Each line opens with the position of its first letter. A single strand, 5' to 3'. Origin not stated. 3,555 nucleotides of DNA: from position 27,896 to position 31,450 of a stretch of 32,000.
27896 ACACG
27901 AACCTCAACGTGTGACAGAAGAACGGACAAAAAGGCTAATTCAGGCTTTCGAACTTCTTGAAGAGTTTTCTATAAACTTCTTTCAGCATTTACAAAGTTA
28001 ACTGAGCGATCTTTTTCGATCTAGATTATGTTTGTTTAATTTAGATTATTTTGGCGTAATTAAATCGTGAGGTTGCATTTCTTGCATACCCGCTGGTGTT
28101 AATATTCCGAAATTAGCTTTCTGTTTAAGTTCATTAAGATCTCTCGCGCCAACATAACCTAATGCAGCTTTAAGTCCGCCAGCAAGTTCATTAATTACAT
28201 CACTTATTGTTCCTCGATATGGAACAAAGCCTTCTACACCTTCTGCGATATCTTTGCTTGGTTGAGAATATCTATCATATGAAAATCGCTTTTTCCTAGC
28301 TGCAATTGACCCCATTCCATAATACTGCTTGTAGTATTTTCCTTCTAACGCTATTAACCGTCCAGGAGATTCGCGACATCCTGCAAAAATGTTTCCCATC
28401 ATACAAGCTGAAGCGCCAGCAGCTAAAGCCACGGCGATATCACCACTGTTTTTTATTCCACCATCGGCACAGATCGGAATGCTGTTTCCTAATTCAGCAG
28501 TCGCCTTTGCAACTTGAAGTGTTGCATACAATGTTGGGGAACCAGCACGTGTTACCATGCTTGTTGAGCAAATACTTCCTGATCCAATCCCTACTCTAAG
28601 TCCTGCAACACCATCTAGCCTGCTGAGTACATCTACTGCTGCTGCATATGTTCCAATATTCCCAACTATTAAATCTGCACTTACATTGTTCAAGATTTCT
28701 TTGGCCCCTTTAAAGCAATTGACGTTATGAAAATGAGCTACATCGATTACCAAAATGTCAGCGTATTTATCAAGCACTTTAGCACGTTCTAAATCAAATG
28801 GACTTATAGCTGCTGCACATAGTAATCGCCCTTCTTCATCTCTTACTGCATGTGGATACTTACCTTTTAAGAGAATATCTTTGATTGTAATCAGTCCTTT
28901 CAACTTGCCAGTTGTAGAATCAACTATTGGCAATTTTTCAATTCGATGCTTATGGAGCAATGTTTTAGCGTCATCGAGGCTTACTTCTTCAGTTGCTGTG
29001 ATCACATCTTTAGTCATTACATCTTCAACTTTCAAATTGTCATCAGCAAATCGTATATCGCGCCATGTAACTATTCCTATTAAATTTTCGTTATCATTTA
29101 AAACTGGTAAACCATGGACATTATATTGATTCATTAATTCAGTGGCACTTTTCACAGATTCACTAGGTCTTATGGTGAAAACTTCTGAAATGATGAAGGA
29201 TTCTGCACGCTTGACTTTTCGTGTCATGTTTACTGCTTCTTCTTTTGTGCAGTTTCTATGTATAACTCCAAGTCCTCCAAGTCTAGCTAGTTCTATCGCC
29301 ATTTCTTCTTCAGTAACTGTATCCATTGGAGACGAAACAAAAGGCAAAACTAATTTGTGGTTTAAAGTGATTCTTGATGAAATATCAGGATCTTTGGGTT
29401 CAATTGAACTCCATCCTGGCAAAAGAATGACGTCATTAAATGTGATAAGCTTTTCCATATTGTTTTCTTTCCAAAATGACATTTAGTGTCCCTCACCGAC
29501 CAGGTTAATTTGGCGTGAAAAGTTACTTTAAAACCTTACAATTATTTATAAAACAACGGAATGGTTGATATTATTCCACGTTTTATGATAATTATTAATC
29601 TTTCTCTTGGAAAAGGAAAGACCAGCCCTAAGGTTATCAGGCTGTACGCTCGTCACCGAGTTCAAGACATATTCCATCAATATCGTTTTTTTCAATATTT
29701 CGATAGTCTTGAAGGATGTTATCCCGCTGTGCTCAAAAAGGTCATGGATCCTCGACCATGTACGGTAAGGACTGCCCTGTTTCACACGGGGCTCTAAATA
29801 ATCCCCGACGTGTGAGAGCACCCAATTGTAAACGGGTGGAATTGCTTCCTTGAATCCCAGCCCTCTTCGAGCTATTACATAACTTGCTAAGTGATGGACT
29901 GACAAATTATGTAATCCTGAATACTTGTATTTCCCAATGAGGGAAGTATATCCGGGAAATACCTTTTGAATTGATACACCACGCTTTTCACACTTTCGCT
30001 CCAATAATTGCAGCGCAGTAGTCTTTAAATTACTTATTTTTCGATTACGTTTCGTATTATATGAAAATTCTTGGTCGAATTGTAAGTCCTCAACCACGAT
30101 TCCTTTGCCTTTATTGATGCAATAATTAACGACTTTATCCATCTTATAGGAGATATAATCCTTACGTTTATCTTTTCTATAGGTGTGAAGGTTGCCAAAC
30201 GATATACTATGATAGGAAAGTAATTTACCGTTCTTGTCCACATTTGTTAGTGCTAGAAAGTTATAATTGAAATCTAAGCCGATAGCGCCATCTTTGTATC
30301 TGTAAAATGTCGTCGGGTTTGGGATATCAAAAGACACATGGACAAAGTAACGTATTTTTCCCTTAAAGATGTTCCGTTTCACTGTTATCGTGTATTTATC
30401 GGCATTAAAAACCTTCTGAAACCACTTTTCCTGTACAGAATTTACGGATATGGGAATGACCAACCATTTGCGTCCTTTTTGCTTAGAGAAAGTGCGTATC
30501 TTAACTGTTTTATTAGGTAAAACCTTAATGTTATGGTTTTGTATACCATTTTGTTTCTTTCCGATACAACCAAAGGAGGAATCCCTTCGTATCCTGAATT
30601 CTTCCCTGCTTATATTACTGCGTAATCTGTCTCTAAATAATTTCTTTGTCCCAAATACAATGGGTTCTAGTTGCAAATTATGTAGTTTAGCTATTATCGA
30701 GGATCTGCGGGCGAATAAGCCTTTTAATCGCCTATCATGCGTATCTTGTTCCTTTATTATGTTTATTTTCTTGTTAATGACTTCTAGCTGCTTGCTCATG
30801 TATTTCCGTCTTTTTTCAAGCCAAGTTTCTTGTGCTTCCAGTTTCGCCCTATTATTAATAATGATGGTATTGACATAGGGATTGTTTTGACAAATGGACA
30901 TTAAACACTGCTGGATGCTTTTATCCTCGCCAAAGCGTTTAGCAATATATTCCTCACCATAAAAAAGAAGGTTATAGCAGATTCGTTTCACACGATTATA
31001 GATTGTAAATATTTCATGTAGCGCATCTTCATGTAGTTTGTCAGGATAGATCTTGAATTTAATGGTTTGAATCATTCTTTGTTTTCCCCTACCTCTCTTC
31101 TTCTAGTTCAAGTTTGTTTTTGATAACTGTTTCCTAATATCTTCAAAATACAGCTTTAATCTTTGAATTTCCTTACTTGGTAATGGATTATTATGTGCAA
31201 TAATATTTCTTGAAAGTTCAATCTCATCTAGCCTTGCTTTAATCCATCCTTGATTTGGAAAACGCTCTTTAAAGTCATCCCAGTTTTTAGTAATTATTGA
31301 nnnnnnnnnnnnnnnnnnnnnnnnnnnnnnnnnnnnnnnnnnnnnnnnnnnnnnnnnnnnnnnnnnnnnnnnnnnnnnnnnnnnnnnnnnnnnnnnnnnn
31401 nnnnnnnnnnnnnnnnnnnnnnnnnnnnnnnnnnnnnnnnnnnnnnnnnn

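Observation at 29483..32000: Tightly packed co-directional string: HTH ORF, Swt1-type HEPN, degenerate TnpB-like, abutting guaB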

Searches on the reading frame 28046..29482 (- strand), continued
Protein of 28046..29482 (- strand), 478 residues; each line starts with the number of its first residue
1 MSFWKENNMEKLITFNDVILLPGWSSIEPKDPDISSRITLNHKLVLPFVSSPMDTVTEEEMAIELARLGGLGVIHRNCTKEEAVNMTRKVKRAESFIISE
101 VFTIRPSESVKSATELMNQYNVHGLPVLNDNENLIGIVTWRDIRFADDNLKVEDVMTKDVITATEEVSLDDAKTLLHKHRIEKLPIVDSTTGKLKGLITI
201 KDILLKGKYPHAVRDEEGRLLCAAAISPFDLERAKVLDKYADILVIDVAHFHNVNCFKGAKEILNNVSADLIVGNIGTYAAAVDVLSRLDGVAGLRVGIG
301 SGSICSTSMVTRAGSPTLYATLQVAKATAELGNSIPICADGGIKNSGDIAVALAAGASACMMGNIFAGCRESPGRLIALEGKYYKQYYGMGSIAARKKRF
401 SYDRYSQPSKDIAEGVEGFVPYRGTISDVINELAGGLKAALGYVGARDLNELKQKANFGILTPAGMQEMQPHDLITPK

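Call 67: find_encoding_contigs(protein=P0338, flank=6000, max_places=2)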
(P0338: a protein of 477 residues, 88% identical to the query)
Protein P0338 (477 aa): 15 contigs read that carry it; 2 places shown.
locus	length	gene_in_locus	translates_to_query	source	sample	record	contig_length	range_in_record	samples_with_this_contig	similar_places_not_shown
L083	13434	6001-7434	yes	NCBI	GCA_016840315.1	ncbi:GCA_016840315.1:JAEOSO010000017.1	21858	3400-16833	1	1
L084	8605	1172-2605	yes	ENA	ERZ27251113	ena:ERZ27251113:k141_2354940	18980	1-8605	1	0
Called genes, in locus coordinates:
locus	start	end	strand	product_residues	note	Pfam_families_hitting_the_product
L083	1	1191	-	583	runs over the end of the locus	PF02463:SMC_N (weak), PF03193:RsgA_GTPase (faint), PF13476:AAA_23 (faint), PF13481:AAA_25 (faint), PF13555:AAA_29 (faint), PF00005:ABC_tran, PF00005:ABC_tran, PF13304:AAA_21 (weak), +7 more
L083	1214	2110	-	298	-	PF02361:CbiQ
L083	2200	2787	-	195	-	-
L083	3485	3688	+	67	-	-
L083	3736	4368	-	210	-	PF10050:DUF2284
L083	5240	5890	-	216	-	PF10050:DUF2284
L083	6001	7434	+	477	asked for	PF00478:IMPDH, PF00571:CBS, PF03060:NMO (weak), PF01070:FMN_dh (weak)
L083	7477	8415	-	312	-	-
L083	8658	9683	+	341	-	PF00483:NTP_transferase, PF12804:NTP_transf_3, PF25084:LbH_EIF2B, PF00132:Hexapep, PF25087:GMPPB_C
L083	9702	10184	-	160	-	PF12675:DUF3795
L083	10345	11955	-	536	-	PF13231:PMT_2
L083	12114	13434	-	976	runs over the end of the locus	PF00690:Cation_ATPase_N, PF00122:E1-E2_ATPase, PF13246:Cation_ATPase, PF00702:Hydrolase, PF00689:Cation_ATPase_C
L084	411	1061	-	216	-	PF10050:DUF2284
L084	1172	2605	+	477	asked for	PF00478:IMPDH, PF00571:CBS, PF03060:NMO (weak), PF01070:FMN_dh (weak)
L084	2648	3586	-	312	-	-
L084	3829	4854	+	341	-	PF00483:NTP_transferase, PF12804:NTP_transf_3, PF25084:LbH_EIF2B, PF25087:GMPPB_C, PF00132:Hexapep (weak)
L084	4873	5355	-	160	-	PF12675:DUF3795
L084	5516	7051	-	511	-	PF13231:PMT_2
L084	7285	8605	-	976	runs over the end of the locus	PF00690:Cation_ATPase_N, PF00122:E1-E2_ATPase, PF13246:Cation_ATPase, PF00702:Hydrolase, PF00689:Cation_ATPase_C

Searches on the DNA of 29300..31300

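Call 47: search_rna_families(source=window, start=29300, end=31300, threshold=evalue, max_evalue=1)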
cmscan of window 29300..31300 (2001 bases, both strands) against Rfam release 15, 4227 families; matches with E-value up to 1: 1.
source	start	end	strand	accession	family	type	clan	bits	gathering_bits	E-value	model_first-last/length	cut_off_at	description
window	29690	29863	+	RF02695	NrsZ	Gene; sRNA;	-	17.5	76.9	0.079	1-236/236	no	Nitrogen regulated small RNA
